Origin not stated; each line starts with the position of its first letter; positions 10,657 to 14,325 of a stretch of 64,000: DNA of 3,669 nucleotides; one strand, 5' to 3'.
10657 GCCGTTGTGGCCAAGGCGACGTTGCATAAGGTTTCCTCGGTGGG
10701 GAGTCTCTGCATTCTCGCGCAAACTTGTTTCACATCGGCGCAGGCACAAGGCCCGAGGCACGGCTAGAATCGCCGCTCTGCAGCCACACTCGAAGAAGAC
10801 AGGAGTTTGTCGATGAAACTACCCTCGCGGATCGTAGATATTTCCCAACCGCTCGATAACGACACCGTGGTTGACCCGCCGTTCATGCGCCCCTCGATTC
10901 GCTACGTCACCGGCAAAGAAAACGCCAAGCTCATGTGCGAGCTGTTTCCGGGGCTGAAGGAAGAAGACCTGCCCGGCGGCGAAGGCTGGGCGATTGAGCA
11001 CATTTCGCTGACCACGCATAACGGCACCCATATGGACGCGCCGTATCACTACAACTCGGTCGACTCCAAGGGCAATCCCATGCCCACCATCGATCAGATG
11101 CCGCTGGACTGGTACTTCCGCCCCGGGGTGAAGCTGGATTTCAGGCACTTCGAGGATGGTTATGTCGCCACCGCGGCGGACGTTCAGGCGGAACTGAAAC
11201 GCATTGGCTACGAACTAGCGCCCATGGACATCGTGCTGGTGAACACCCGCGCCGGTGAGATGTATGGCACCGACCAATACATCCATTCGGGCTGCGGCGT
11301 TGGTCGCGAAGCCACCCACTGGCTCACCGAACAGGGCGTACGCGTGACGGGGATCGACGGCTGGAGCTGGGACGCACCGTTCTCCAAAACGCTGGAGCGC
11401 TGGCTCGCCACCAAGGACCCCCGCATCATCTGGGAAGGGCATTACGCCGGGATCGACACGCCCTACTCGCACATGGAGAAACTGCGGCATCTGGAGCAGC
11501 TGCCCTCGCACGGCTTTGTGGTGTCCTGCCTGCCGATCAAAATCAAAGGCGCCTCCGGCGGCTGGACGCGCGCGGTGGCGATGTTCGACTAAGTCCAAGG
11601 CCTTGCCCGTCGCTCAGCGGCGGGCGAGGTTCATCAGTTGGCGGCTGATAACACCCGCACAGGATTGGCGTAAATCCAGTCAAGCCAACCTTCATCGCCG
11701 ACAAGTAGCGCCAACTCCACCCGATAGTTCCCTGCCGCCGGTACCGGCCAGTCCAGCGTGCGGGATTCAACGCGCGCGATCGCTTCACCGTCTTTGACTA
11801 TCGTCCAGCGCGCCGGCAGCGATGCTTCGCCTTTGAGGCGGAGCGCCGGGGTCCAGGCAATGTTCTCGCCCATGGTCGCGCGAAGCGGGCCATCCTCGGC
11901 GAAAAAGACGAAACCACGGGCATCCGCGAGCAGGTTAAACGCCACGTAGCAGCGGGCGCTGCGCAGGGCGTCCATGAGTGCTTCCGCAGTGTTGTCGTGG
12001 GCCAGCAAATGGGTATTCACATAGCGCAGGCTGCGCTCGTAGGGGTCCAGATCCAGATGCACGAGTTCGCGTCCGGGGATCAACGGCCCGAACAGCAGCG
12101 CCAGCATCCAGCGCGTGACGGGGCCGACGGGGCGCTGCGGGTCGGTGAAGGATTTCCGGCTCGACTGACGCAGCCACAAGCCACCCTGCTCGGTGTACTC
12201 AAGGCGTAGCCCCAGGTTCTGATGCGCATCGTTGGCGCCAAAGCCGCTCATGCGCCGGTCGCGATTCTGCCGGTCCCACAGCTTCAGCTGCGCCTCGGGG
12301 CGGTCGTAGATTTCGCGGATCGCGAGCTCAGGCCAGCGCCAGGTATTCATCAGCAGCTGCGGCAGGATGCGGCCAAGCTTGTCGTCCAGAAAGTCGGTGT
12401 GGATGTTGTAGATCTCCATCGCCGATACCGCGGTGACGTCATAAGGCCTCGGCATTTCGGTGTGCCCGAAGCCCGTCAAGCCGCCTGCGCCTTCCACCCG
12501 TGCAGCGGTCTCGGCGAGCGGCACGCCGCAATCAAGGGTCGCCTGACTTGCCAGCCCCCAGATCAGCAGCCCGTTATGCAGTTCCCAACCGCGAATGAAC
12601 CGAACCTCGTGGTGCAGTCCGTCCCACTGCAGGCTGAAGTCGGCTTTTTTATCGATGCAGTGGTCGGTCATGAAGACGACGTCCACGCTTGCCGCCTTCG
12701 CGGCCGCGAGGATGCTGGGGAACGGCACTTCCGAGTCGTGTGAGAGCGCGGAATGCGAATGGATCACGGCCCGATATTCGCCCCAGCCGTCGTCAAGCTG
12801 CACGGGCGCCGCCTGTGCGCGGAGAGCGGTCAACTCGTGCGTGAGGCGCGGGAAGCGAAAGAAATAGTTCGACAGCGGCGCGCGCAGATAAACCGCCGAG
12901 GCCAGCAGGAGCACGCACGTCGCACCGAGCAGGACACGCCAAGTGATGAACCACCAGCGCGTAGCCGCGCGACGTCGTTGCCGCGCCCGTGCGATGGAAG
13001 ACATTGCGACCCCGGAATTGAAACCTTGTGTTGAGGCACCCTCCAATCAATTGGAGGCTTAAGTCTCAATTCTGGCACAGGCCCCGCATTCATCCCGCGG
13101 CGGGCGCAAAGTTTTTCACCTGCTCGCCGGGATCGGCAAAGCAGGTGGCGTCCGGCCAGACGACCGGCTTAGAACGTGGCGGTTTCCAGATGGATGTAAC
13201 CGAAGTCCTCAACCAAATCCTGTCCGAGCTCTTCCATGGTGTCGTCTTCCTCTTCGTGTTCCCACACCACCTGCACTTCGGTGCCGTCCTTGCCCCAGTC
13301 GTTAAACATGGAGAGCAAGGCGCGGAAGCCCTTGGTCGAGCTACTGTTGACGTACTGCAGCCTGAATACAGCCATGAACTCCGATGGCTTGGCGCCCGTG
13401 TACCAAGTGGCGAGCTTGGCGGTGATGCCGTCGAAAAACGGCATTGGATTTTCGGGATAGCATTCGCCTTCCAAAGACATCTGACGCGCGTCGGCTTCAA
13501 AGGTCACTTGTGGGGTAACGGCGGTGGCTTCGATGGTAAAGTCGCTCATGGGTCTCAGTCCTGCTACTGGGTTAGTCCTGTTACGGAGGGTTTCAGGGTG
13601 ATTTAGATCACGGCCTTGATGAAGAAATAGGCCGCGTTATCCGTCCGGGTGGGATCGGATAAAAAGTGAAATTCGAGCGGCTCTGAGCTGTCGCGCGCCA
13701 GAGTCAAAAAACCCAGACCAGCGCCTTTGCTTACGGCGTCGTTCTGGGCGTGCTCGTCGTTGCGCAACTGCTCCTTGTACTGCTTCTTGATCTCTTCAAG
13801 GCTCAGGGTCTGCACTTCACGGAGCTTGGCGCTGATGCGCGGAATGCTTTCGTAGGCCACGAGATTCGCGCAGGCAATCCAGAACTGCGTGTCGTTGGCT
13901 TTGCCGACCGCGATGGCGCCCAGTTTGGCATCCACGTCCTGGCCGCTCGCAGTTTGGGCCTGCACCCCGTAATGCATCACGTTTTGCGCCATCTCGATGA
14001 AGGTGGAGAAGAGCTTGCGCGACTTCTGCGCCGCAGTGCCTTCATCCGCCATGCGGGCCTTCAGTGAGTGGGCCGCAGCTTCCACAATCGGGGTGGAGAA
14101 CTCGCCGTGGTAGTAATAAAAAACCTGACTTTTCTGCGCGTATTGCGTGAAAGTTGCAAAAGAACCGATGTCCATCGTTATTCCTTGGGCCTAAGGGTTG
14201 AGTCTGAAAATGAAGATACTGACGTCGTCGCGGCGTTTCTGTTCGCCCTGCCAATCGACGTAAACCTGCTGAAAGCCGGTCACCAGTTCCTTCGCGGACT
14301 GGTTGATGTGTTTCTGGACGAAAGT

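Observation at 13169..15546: SiaA/SiaB/SiaC-like partner-switching operon with a cytoplasmic CBS-like sensor and no diguanylate-cyclase output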

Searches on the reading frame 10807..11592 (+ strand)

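Call 3: search_protein_families(library=pfam, proteins=[window:10807-11592:+], max_evalue=0.01)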
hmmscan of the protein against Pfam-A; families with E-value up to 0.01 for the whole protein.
window:10807-11592:+ (261 aa): 1 family
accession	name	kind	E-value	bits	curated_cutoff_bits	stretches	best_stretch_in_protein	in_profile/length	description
PF04199.19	Cyclase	-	1.1e-38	133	23.1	1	10-190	1-142/142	Putative cyclase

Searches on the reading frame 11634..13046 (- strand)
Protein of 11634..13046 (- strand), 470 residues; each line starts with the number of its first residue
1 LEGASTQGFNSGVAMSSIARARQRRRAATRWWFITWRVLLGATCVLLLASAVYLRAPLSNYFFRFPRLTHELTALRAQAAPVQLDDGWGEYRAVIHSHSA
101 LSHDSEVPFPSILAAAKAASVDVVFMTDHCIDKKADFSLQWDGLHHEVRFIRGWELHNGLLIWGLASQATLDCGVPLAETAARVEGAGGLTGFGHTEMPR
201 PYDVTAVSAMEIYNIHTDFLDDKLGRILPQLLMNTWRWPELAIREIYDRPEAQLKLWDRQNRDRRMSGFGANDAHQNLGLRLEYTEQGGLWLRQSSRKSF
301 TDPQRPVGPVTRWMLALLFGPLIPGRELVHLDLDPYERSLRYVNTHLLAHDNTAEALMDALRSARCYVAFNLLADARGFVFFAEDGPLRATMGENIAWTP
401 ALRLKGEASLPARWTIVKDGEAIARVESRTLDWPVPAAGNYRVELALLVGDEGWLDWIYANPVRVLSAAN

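Call 3: search_protein_families(library=pfam, proteins=[window:11634-13046:-], max_evalue=0.01)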
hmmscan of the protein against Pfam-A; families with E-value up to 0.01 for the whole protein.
window:11634-13046:- (470 aa): 1 family
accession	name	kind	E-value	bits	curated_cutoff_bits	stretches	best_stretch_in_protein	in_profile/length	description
PF02811.25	PHP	-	0.0077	17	26.4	0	96-130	3-38/164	PHP domain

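Call 4: search_protein_families(library=ncbifam, proteins=[window:11634-13046:-], max_evalue=0.01)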
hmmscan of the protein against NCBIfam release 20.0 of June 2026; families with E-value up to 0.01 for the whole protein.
window:11634-13046:- (470 aa): 1 family
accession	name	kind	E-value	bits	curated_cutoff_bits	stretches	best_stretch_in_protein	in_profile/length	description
NF038032.1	CehA_McbA_metalo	domain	5.2e-09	36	80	1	91-278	3-182/315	CehA/McbA family metallohydrolase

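Call 19: search_solved_structures(query=window:11634-13046:-, max_evalue=1, show_alignments=2)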
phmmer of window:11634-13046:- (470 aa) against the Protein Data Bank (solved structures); distinct sequences matched with E-value up to 1: 1.
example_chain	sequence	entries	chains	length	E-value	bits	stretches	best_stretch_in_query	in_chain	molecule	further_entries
3q6k_A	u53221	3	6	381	0.12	14.4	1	192-292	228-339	43.2 kDa salivary protein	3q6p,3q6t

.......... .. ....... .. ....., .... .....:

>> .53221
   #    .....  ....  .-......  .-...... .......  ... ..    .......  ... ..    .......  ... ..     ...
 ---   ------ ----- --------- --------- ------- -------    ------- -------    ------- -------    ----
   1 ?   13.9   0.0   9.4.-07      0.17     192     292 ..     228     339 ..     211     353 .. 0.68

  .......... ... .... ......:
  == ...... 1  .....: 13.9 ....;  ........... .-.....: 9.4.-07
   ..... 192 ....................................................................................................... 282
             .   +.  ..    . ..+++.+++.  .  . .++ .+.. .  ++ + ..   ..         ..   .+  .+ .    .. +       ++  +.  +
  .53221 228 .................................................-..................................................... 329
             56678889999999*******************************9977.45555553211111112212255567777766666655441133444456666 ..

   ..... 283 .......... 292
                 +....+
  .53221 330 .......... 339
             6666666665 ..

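Call 71: find_homologous_proteins(query=window:11634-12962:-, max_evalue=0.00001)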
Query window:11634-12962:- (442 aa): 232 proteins with E <= 0.00001 among 8000 candidates; the best 120 are listed.
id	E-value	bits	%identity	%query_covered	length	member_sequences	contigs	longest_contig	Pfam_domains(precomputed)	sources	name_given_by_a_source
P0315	1.1e-290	982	95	100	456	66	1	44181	-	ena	-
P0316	7.5e-194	663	70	93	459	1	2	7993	-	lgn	-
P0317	8.8e-185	633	65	97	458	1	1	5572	-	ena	-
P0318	1.1e-184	633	65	98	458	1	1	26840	-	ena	-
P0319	1.1e-183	629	65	98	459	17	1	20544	-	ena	-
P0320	2.3e-165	569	59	96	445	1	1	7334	-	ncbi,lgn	-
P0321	7.1e-117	409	43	97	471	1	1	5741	-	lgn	-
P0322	1.4e-116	408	47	93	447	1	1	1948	-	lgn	-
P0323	1.9e-116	408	45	99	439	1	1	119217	PF02811.27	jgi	jgi:hypothetical protein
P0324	3.0e-115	404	45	96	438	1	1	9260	-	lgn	-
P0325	2.6e-114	401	43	99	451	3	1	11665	-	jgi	-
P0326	5.7e-114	400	44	100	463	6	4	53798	-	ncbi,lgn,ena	-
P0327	1.1e-113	399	44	99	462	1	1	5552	-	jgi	jgi:hypothetical protein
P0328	2.2e-113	398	45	92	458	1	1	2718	-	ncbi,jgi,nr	ncbi:MAG: hypothetical protein RBU21_24855 [FCB group bacterium]|jgi:hypothetical protein|nr:hypothe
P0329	2.4e-113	398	43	94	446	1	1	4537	-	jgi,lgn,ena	-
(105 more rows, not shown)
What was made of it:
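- Its family is spread mainly in Hydrogenedentes-type genomes, independently of Sia genes (call 71).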

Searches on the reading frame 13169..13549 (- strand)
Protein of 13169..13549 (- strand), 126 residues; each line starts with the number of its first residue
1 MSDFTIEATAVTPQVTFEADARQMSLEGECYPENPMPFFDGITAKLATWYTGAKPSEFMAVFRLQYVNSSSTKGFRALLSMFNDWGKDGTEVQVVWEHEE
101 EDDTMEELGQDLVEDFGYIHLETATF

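Call 3: search_protein_families(library=pfam, proteins=[window:13169-13549:-], max_evalue=0.01)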
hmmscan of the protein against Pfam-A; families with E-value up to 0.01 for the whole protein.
window:13169-13549:- (126 aa): 1 family
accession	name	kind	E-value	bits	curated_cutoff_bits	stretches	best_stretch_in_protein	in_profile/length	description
PF09345.15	SiaC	-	1.7e-30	105.6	24.5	1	6-123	1-117/120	SiaC family regulatory phosphoprotein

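Call 4: search_protein_families(library=ncbifam, proteins=[window:13169-13549:-], max_evalue=0.01)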
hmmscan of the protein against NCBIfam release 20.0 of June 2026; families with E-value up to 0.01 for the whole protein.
window:13169-13549:- (126 aa): 1 family
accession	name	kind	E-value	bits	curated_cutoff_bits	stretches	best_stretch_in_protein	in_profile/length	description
NF038265.1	phos_prot_SiaC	equivalog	2.3e-16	59.9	150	1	3-118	2-116/122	biofilm regulation phosphoprotein SiaC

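Call 17: search_solved_structures(query=window:13169-13549:-, max_evalue=1, show_alignments=3)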
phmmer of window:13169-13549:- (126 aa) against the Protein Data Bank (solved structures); distinct sequences matched with E-value up to 1: 3.
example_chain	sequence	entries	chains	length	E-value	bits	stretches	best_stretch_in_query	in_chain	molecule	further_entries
6kko_C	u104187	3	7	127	1.1e-10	44.6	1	1-118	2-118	DUF1987 domain-containing protein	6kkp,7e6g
6k4f_U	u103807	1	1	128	1.1e-10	44.6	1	1-118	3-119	DUF1987 domain-containing protein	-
4lmw_A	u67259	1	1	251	0.74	12.8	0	12-65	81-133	Glutathione transferase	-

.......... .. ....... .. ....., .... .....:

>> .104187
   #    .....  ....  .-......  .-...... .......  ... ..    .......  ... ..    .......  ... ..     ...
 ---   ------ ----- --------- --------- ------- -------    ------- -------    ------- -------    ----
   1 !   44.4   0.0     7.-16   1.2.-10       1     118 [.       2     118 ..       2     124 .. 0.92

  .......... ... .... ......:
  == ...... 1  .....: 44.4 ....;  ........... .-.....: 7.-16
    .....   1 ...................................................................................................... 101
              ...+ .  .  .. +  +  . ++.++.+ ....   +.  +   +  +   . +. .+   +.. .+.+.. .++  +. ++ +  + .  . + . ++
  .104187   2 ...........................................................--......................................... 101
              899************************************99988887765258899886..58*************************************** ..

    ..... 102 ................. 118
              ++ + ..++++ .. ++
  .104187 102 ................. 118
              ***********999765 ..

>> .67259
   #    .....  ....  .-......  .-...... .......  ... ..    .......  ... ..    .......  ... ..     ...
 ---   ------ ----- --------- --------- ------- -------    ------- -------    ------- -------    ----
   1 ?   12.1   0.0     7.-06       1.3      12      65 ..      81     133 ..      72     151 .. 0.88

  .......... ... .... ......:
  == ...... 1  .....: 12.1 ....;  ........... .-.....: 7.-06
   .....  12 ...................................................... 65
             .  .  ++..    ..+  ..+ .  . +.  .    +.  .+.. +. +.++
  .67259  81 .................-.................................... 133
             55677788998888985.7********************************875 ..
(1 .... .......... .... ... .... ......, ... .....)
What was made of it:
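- Checked: Phosphoprotein: Pfam SiaC E 1.7e-30 (call 3); SiaC structures 6kko/6k4f E 1.1e-10 (call 17).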

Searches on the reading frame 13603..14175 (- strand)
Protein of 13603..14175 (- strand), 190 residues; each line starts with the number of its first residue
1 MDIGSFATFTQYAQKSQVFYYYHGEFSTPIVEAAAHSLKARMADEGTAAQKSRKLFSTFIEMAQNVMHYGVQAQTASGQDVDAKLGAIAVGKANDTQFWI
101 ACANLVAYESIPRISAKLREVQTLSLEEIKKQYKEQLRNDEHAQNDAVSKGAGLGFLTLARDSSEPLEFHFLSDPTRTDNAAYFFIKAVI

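Call 3: search_protein_families(library=pfam, proteins=[window:13603-14175:-], max_evalue=0.01)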
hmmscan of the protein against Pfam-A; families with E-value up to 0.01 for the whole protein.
window:13603-14175:- (190 aa): 1 family
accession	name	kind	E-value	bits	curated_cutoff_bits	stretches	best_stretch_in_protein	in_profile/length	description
PF19788.4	DUF6272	-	1.7e-36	125.2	26.6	1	42-177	2-126/134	Family of unknown function (DUF6272)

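Call 4: search_protein_families(library=ncbifam, proteins=[window:13603-14175:-], max_evalue=0.01)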
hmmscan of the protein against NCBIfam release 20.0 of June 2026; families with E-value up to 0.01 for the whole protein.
window:13603-14175:- (190 aa): 4 families
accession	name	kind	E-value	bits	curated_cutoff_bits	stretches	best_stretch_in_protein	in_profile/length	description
NF038262.1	SiaB_fam_kinase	subfamily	5.2e-46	156.4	85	1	8-190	3-177/177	SiaB family protein kinase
NF038264.1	kinase_SiaB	equivalog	1.6e-25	90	225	1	14-190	10-176/176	biofilm regulation protein kinase SiaB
NF047703.1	slr1658_superfam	superfamily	0.00026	20.4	100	1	94-177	96-173/185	slr1658 superfamily regulator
NF052618.1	slr1658_cyano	equivalog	0.0036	16.9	200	1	97-173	103-173/191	slr1658 family protein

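Call 18: search_solved_structures(query=window:13603-14175:-, max_evalue=1, show_alignments=2)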
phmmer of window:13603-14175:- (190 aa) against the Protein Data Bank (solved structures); distinct sequences matched with E-value up to 1: 6.
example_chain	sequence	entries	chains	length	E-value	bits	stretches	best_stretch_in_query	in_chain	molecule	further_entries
6kko_A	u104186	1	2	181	1.7e-17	67.3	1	15-190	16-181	Putative serine phosphatase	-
4f6r_C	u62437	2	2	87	0.51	13.7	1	86-134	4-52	Stathmin-like domain R1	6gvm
9f07_C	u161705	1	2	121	0.62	13.4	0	85-134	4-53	Stathmin-4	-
3ryc_E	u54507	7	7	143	0.66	13.3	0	85-135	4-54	Stathmin-4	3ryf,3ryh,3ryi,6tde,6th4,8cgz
5kx5_E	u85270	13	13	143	0.71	13.3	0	85-135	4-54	Stathmin-4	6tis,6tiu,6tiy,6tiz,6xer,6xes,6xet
3ut5_E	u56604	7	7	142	0.78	13.1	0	86-135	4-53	Stathmin-4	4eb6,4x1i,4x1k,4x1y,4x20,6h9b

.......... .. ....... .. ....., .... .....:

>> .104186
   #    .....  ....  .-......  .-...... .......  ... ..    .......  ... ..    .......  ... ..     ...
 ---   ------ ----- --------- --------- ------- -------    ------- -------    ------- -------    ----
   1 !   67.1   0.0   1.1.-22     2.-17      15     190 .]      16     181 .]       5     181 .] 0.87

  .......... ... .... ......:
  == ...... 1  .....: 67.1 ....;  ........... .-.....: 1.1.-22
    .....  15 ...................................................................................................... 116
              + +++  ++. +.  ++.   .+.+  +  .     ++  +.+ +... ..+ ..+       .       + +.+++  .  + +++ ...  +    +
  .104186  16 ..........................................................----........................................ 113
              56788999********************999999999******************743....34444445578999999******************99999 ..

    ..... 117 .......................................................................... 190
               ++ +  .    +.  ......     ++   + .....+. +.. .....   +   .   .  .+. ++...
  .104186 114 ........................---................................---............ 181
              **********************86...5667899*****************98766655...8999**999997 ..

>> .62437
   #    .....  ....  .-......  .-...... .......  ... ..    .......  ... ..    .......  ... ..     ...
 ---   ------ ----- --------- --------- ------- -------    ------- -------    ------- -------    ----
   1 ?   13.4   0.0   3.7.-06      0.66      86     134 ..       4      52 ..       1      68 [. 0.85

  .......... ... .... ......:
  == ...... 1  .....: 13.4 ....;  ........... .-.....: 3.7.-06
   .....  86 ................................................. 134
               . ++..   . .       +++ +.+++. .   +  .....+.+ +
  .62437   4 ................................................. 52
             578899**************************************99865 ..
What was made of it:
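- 13603..14175 (-): SiaB-family GHKL-type protein kinase, 190 aa. Calls 3, 4, 18.
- On SiaABCD system (P. aeruginosa type): 6kko_A E 1.7e-17 (call 18).
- Checked: Kinase: DUF6272 E 1.7e-36 (call 3); NCBIfam SiaB_fam_kinase 156 bits against a cutoff of 85 (call 4); SiaB chain 6kko_A E 1.7e-17 (call 18).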
